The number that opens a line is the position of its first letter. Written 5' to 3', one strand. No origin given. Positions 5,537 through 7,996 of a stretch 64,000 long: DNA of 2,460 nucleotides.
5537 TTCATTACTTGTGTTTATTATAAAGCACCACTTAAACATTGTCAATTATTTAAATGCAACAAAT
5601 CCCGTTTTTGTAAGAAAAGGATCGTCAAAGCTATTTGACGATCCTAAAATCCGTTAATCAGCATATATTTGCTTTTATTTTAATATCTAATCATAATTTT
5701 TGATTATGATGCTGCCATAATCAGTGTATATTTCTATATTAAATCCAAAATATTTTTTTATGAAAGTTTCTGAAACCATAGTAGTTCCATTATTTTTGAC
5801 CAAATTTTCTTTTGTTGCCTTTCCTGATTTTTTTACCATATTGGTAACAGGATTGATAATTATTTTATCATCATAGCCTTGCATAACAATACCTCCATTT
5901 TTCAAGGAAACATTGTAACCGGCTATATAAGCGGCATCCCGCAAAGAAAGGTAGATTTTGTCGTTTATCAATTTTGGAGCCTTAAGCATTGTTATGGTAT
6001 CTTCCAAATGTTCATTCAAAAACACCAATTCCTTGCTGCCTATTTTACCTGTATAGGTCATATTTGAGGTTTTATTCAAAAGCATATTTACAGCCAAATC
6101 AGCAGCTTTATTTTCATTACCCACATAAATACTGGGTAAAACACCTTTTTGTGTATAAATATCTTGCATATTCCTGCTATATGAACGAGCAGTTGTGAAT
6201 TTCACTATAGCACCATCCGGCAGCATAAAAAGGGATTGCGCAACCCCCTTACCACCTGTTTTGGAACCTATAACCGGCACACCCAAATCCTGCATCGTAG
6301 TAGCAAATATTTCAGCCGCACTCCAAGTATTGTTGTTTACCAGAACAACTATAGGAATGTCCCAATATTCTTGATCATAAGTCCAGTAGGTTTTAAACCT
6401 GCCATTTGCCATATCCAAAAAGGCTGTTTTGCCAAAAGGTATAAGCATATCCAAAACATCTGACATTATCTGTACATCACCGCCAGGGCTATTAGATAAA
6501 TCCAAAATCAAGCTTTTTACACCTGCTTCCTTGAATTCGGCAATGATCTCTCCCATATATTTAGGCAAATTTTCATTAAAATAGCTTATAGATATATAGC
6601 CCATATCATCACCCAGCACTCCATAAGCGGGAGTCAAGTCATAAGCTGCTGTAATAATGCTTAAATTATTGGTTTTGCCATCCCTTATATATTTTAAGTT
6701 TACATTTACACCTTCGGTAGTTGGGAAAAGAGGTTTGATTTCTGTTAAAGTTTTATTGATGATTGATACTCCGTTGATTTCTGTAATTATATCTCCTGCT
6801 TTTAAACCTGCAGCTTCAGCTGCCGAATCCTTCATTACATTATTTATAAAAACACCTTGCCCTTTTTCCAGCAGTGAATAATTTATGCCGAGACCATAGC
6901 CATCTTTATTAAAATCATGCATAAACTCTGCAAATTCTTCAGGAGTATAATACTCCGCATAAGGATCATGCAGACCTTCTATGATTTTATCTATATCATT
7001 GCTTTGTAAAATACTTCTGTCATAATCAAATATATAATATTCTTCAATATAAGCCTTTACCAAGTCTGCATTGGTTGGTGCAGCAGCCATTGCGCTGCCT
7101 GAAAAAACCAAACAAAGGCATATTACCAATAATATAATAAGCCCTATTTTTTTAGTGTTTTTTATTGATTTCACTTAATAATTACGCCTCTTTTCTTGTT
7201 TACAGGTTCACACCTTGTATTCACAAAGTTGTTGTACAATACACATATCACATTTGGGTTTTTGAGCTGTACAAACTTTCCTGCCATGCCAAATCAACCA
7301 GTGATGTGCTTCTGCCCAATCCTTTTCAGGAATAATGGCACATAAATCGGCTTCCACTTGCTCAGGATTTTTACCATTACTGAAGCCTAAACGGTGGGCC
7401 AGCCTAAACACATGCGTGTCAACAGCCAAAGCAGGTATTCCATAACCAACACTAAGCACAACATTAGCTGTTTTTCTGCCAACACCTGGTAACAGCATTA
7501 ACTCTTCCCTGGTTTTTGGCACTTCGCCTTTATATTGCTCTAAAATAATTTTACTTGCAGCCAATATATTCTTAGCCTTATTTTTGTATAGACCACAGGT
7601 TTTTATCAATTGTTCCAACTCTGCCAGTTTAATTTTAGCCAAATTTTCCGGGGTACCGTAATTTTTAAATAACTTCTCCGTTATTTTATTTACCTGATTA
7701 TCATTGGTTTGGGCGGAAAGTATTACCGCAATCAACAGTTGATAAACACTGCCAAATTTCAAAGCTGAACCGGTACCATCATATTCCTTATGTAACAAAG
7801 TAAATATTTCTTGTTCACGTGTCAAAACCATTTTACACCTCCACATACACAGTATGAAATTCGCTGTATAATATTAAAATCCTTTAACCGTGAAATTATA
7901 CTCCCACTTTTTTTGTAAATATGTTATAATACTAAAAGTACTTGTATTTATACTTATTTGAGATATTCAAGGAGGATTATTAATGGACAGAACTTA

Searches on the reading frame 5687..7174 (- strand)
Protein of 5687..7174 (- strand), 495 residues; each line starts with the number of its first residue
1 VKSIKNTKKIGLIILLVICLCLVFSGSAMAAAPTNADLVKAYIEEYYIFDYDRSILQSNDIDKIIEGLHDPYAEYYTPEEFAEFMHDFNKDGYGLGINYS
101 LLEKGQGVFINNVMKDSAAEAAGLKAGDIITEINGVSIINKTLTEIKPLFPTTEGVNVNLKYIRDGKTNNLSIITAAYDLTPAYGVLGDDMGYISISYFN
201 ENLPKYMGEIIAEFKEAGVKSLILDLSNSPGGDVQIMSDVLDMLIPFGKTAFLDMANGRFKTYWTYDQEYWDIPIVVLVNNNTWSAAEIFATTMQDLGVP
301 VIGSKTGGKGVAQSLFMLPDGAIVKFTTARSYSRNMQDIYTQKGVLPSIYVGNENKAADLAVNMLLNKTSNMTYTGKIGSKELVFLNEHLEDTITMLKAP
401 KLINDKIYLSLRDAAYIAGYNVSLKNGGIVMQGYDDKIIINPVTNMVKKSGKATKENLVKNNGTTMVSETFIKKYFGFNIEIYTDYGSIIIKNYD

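Call 35: search_protein_families(library=pfam, max_evalue=0.00001, proteins=[window:5687-7174:-])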
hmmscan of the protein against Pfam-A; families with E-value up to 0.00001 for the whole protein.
window:5687-7174:- (495 aa): 5 families
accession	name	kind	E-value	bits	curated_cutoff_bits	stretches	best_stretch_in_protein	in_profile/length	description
PF03572.23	Peptidase_S41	-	1.3e-36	126.1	24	1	190-351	1-165/165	Peptidase family S41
PF00595.29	PDZ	-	1.4e-13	51.4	23.2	1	91-147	8-66/81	PDZ domain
PF13180.12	PDZ_2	-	7.7e-13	49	27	1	95-173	3-78/80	PDZ domain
PF17820.7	PDZ_6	-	1.6e-11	44.2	27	1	109-164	1-54/54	PDZ domain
PF07833.16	Cu_amine_oxidN1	-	2.6e-07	31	24.2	1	394-490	7-107/108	Copper amine oxidase N-terminal domain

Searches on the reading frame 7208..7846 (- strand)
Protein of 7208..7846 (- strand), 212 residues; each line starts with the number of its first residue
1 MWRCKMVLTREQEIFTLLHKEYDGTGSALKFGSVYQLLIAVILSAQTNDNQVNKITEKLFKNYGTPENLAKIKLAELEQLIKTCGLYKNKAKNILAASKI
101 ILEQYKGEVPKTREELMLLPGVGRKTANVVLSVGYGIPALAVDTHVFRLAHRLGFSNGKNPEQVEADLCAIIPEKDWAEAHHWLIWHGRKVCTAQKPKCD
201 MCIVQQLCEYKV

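Call 35: search_protein_families(library=pfam, max_evalue=0.00001, proteins=[window:7208-7846:-])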
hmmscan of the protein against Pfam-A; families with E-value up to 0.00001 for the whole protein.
window:7208-7846:- (212 aa): 2 families
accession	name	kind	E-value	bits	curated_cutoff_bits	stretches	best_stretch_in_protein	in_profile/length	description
PF00730.31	HhH-GPD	-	3.9e-29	101.6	26.2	1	39-172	1-106/108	HhH-GPD superfamily base excision DNA repair protein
PF00633.29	HHH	-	7.5e-11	41.7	24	1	105-132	2-29/30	Helix-hairpin-helix motif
